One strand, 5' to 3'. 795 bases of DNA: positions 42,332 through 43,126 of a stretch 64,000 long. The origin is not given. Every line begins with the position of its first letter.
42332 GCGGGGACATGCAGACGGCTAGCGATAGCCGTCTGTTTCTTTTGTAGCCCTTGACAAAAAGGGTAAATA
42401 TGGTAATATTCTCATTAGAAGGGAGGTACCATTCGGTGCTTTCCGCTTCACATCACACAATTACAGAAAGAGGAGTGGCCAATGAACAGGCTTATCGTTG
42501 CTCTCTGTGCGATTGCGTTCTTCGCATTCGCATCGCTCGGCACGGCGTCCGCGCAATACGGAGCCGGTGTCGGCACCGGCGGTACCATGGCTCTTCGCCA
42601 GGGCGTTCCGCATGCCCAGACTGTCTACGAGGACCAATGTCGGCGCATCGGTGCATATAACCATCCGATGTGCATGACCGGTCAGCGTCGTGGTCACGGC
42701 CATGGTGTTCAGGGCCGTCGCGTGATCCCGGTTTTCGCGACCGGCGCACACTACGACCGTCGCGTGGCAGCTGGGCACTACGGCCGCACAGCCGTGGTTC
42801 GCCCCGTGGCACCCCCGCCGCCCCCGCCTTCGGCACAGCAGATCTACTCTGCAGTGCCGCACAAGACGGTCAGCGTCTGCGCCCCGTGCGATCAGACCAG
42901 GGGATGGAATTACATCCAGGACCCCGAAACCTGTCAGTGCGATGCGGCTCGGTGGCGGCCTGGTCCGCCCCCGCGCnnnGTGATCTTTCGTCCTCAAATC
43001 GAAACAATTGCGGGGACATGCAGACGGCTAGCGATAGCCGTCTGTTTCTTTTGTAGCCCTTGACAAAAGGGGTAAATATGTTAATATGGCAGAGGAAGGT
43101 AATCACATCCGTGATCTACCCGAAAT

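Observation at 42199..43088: Recent 212-bp tandem duplication carrying gene 3' end + terminator + promoter, giving two paralogs that share a Cys4 C-terminal domain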

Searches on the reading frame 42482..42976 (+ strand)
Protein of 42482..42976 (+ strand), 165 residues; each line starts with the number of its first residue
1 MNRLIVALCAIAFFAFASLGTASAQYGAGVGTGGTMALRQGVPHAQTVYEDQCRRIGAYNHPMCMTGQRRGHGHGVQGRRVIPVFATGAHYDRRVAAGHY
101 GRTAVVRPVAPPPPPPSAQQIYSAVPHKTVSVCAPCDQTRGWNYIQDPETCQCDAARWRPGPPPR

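Call 11: search_protein_families(library=pfam, proteins=[window:42482-42976:+], max_evalue=1)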
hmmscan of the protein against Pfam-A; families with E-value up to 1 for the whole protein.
window:42482-42976:+ (165 aa): 1 family
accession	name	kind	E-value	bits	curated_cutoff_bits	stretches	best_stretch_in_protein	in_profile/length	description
PF14554.11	VEGF_C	-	7.9e-05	23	40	1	129-154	2-27/54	VEGF heparin-binding domain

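Call 12: find_homologous_proteins(query=window:42482-42976:+, max_evalue=10)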
Query window:42482-42976:+ (165 aa): 5 proteins with E <= 10 among 65 candidates.
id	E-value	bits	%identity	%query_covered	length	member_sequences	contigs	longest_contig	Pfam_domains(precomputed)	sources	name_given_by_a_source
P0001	8.6e-65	236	100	62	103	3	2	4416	-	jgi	jgi:hypothetical protein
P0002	1.1e-38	151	50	100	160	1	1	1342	-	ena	-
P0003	1.5e-24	105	42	99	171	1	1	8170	-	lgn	-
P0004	1.4e-21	95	41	100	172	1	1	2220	-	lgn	-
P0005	1.5e-20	92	77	32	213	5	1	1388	-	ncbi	-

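Call 14: list_cluster_members(proteins=[P0005, P0001, P0002, P0003, P0004])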
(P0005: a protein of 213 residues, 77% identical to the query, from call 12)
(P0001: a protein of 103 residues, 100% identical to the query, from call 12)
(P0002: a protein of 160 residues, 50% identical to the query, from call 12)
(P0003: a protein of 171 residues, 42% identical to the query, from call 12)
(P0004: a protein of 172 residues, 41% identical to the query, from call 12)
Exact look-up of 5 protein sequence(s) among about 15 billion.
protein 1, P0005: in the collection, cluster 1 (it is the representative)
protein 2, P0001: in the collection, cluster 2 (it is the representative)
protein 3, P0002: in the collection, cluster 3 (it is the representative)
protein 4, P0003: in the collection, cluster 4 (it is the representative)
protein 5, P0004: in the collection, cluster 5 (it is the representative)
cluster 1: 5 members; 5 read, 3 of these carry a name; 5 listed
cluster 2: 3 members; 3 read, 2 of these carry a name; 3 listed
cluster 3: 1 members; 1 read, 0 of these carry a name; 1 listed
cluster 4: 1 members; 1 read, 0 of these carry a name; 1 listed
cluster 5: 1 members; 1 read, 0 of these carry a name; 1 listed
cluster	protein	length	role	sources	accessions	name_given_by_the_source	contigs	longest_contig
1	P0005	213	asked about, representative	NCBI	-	-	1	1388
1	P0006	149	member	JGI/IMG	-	hypothetical protein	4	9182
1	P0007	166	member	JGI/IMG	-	hypothetical protein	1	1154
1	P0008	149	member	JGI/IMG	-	hypothetical protein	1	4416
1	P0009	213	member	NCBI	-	-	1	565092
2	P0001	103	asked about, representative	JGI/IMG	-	hypothetical protein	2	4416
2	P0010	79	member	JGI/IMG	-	hypothetical protein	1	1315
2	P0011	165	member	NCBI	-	-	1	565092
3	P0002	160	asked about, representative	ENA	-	-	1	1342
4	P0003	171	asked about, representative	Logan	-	-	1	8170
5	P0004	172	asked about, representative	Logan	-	-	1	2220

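Call 15: find_encoding_contigs(protein=P0011, flank=3000, max_places=6)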
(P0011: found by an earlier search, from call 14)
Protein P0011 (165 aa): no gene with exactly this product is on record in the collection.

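Call 16: find_encoding_contigs(protein=P0003, flank=10000, max_places=4)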
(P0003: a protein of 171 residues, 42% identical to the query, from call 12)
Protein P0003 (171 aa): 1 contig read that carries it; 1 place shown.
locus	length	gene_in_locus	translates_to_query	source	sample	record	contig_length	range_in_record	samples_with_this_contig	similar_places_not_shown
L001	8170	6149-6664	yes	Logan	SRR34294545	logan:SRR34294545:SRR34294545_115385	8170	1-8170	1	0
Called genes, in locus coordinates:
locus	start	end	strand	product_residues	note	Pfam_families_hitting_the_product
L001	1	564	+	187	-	?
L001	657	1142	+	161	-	-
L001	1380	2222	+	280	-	-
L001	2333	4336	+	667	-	-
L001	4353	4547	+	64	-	-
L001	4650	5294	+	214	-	-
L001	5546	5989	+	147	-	-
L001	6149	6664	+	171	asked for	-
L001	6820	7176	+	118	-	-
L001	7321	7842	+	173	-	-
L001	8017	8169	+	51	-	?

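Call 20: find_related_loci(query=A1, collection=genome_contigs, flank=4000)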
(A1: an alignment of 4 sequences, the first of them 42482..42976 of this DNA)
Query A1 (165 aa) in genome_contigs; peptide patterns used: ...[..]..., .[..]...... (x = any residue, [..] = any of these).
11 stretches matched a pattern, but none encodes a relative of the query by tblastn (E <= 1e-3).

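Call 21: find_related_loci(query=A1, collection=metagenome_contigs, flank=4000)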
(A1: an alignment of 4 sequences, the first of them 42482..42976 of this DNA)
Query A1 (165 aa) in metagenome_contigs; peptide patterns used: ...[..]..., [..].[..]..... (x = any residue, [..] = any of these).
208 stretches matched a pattern, but none encodes a relative of the query by tblastn (E <= 1e-3).

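Call 23: find_encoding_contigs(protein=P0009, flank=2000, max_places=4)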
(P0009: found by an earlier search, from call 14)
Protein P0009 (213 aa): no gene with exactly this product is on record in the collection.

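Call 24: find_encoding_contigs(protein=P0006, flank=6000, max_places=6)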
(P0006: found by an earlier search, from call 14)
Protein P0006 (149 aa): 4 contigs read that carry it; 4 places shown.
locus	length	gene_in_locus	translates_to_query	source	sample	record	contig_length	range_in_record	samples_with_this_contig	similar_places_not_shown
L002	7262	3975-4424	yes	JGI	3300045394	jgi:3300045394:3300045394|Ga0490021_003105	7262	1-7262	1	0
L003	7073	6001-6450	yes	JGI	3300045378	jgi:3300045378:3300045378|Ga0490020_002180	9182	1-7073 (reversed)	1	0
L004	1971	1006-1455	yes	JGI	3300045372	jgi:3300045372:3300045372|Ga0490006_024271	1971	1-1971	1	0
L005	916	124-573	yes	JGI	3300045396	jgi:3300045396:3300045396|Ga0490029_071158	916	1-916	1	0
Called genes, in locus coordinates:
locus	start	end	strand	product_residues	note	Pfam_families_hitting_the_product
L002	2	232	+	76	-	?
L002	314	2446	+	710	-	-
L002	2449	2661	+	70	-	-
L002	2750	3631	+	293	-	-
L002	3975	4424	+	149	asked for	-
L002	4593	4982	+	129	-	-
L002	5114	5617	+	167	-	-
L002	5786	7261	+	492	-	?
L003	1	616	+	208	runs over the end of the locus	-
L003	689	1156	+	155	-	-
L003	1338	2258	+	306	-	-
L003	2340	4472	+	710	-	-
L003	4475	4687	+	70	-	-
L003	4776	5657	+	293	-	-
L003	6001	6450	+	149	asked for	-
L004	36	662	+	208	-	-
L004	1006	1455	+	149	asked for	-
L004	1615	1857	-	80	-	-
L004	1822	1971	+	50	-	?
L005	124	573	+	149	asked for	-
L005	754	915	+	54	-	?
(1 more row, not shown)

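Call 29: find_encoding_contigs(protein=P0002, flank=5000)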
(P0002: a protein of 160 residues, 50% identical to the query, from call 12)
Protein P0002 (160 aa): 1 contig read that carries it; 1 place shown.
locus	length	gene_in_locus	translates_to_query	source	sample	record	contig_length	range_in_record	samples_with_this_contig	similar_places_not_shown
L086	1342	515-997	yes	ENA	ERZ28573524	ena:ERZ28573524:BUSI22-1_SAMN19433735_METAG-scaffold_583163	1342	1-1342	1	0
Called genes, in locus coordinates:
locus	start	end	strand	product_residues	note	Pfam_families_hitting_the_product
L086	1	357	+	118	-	?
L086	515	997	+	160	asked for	-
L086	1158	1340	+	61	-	?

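Call 30: find_encoding_contigs(protein=P0004, flank=5000)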
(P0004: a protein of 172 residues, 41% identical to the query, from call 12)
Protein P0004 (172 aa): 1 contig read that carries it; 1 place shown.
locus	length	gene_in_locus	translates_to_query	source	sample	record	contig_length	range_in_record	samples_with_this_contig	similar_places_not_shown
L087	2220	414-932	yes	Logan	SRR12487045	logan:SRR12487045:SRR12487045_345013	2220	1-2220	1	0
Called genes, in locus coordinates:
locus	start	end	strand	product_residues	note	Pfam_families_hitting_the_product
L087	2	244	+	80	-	?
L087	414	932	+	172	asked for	-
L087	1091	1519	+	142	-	-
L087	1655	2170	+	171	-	-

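Call 31: find_encoding_contigs(protein=P0001, flank=5000)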
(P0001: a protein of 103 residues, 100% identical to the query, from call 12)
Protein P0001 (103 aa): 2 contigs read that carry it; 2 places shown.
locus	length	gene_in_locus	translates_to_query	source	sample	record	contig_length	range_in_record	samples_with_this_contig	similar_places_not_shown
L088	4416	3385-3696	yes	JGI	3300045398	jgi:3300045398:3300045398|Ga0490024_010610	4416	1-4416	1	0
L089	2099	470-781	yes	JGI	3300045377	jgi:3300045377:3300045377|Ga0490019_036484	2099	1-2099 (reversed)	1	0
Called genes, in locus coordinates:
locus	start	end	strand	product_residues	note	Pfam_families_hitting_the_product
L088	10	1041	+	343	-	-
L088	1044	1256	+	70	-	-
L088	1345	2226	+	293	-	-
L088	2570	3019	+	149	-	-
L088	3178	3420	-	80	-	-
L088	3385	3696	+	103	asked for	-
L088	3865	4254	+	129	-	-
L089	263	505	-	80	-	-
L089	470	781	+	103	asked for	-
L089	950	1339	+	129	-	-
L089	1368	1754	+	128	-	PF01041:DegT_DnrJ_EryC1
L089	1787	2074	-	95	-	-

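Call 43: search_protein_representatives(alignment_id=A1)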
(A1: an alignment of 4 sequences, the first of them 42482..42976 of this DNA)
Query: 4 sequences, 158 profile positions. Proteins with E-value up to 0.001 (for the whole library): 28; up to 1e-10: 8; up to 1e-30: 2. The best 28 are listed.
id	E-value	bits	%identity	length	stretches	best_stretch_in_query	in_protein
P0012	2.3e-38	147.8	-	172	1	1-158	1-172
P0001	1.8e-34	135.1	-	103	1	63-158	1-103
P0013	5.0e-29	117.4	-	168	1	14-158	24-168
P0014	6.9e-23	97.5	-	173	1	3-156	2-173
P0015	6.1e-14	68.4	-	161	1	68-156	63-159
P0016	1.2e-12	64.3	-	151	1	111-158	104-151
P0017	2.1e-12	63.4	-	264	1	8-156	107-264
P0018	5.4e-11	58.9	-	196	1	3-158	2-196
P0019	3.3e-10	56.3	-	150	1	5-97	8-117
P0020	4.9e-10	55.7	-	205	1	81-158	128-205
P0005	1.0e-09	54.7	-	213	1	108-158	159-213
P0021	2.3e-09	53.5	-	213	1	107-158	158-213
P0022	2.5e-09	53.4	-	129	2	79-153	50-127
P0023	2.8e-09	53.3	-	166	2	108-157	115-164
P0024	3.4e-09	53.0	-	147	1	97-152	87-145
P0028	7.3e-07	45.4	-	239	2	110-148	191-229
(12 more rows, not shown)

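Call 45: find_encoding_contigs(protein=P0021, flank=6000, max_places=4)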
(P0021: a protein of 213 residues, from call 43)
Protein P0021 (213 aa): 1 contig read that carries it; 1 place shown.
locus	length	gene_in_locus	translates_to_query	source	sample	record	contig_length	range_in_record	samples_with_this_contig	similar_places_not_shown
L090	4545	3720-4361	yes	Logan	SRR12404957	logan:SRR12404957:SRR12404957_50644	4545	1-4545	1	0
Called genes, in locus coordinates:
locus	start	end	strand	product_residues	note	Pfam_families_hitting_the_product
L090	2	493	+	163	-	?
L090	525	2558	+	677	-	-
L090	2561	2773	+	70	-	-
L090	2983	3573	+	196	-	-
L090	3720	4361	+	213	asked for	-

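Call 46: find_encoding_contigs(protein=P0013, flank=6000, max_places=4)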
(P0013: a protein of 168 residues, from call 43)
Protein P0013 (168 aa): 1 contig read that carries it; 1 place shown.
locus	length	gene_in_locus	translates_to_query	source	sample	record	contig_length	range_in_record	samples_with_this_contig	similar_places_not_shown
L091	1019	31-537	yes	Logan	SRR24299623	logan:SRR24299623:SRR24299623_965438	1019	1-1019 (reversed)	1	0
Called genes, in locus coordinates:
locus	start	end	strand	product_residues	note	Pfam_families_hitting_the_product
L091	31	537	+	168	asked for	-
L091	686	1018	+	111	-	?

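Call 48: predict_structure(alignment_id=A1)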
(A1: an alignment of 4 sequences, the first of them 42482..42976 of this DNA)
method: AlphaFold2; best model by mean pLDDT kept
length: 165 residues; sequences in the alignment: 4
mean_pLDDT: 53.8   pTM: 0.19
mean pLDDT of the five models: 53.8, 49.6, 48.8, 47.5, 47.1
residues with pLDDT >= 90: 0; 70-90: 27; 50-70: 64; < 50: 74
segments of 3 or more residues with pLDDT < 50: 21-46, 66-108
pLDDT, mean of each block of 10 residues (from residue 1): 71 64 42 42 49 55 49 36 40 42 46 67 55 68 69 63 59
secondary structure, 60 per line:
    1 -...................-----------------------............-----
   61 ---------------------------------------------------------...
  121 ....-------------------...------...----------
elements in order: H2-20 H44-55 H118-124 E144-146 E153-155

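Call 56: search_protein_families(library=ncbifam, proteins=[window:42482-42976:+], max_evalue=0.1)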
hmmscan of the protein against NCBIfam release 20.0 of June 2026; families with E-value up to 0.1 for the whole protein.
window:42482-42976:+ (165 aa): 0 families

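Call 69: find_encoding_contigs(protein=P0020, flank=8000, max_places=3)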
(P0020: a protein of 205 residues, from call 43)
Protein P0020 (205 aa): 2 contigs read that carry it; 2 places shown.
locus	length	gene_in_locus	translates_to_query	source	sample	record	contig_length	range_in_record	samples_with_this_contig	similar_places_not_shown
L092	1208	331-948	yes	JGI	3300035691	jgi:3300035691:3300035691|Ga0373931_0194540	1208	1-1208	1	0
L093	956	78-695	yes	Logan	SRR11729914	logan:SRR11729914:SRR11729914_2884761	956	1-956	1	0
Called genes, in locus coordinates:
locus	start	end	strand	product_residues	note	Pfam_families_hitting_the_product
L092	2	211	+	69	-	?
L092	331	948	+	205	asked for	-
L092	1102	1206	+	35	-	?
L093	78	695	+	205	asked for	-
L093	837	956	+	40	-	?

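Call 70: find_encoding_contigs(protein=P0028, flank=8000, max_places=3)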
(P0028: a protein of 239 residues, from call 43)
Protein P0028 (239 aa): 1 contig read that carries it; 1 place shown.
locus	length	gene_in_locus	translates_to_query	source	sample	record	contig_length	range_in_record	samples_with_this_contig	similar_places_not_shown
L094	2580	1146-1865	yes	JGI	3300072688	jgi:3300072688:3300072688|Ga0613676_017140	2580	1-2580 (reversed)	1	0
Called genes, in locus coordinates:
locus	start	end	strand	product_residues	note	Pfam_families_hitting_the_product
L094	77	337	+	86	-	-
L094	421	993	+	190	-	-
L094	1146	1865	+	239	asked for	-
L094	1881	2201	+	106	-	-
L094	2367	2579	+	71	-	?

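Call 78: find_encoding_contigs(protein=P0010, flank=3000, max_places=6)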
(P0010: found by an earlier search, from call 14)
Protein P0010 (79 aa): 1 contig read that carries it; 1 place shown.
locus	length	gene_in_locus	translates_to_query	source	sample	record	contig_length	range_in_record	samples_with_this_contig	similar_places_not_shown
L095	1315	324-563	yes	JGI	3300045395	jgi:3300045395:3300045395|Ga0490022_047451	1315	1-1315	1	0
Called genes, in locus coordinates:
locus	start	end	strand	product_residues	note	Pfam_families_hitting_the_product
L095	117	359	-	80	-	-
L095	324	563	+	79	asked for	-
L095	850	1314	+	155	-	?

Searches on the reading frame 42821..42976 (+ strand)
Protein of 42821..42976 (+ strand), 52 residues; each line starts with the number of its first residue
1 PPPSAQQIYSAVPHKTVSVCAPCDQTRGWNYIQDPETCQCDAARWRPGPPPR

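Call 51: search_solved_structures(query=A5, max_evalue=10, show_alignments=3)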
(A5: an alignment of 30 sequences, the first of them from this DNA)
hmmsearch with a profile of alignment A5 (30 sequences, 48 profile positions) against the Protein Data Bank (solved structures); distinct sequences matched with E-value up to 10: 4.
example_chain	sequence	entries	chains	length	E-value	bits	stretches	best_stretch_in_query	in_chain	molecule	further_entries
2eqh_A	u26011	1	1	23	0.21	14.8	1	23-38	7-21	Growth-blocking peptide, short form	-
1bqf_A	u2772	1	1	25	0.24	14.7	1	23-39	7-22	PROTEIN (GROWTH-BLOCKING PEPTIDE)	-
2eqq_A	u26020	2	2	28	0.31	14.3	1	23-38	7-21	Growth-blocking peptide, long form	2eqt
8to0_Fx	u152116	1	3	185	0.78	13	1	12-31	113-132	Dual specificity protein phosphatase 3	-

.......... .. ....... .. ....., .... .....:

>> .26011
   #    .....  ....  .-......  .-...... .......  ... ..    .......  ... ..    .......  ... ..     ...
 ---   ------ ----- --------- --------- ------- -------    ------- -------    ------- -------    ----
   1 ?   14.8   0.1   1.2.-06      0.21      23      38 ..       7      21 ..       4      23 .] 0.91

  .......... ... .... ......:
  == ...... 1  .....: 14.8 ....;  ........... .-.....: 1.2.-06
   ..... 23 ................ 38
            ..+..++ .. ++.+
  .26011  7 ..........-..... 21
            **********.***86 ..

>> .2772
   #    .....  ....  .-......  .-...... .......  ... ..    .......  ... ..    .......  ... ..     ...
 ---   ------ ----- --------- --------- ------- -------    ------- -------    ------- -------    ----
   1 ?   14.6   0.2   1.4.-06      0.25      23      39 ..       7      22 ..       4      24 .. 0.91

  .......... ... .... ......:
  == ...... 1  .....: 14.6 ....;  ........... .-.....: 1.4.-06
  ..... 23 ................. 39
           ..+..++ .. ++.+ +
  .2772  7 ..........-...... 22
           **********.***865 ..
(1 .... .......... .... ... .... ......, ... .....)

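Call 52: search_protein_families(library=pfam, alignment_id=A5, max_evalue=1)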
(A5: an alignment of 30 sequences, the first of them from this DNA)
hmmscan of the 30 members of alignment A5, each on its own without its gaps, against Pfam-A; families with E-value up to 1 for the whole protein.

A. member 1, seq(52 aa): 1 family
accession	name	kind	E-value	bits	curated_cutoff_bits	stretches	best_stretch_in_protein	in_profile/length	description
PF14554.11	VEGF_C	-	1.1e-05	25.8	40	1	16-41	2-27/54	VEGF heparin-binding domain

B. families by the number of members that match (of 30 scanned): 7 families
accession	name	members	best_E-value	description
PF24633.1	DUF7630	5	0.0086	Domain of unknown function (DUF7630)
PF14554.11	VEGF_C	4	4.1e-06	VEGF heparin-binding domain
PF07562.20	NCD3G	1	0.011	Nine Cysteines Domain of family 3 GPCR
PF23301.1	EGF_PEAR1L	1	0.015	Platelet endothelial aggregation receptor 1-like, EGF domain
PF21342.2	SoxA-TsdA_cyt-c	1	0.05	SoxA/TsdA, cytochrome c domain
PF23141.1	Ig_NOMO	1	0.12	NOMO Ig-like domain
PF09773.14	Meckelin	1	0.52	Meckelin (Transmembrane protein 67)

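Call 59: predict_structure(alignment_id=A6)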
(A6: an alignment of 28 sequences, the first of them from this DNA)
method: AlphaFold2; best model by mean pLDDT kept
length: 52 residues; sequences in the alignment: 28
mean_pLDDT: 88.8   pTM: 0.42
mean pLDDT of the five models: 88.8, 88.5, 88.1, 87.2, 87.1
residues with pLDDT >= 90: 25; 70-90: 27; 50-70: 0; < 50: 0
segments of 3 or more residues with pLDDT < 50: none
pLDDT, mean of each block of 10 residues (from residue 1): 94 90 85 91 85 83
secondary structure, 60 per line:
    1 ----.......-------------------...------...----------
elements in order: H5-11 E31-33 E40-42

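Call 62: fold_search(model_id=the predicted structure, library=pdb)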
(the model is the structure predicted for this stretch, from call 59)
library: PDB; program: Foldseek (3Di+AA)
matches with E <= 10: 6; with E <= 0.001: 0
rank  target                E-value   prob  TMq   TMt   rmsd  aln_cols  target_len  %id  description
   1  4deq_A                1.8e+00  0.54  0.37  0.10   2.0        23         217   43  Structure of the Neuropilin-1/VEGF-A complex (released 2012-02-08)
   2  1vgh_MODEL_1_A        3.7e+00  0.15  0.34  0.32   3.9        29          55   34  HEPARIN-BINDING DOMAIN FROM VASCULAR ENDOTHELIAL GROWTH FACTOR, NMR, 20 STRUCTURES (released 1998-04-08)
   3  2hfg_R                6.1e+00  0.08  0.33  0.49   4.2        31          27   19  Crystal structure of hBR3 bound to CB3s-Fab (released 2006-11-07)
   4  6zm5_X                8.2e+00  0.03  0.28  0.08  15.1        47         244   15  Human mitochondrial ribosome in complex with OXA1L, mRNA, A/A tRNA, P/P tRNA and nascent polypeptide (released 2021-01-13)
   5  4v19_1                8.2e+00  0.02  0.26  0.07  18.6        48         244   17  Structure of the large subunit of the mammalian mitoribosome, part 1 of 2 (released 2014-10-08)
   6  9dxd_A                9.4e+00  0.03  0.24  0.03   6.0        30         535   23  attLmm bound serine integrase and RDF complex in the pre-rotation state (released 2026-01-21)
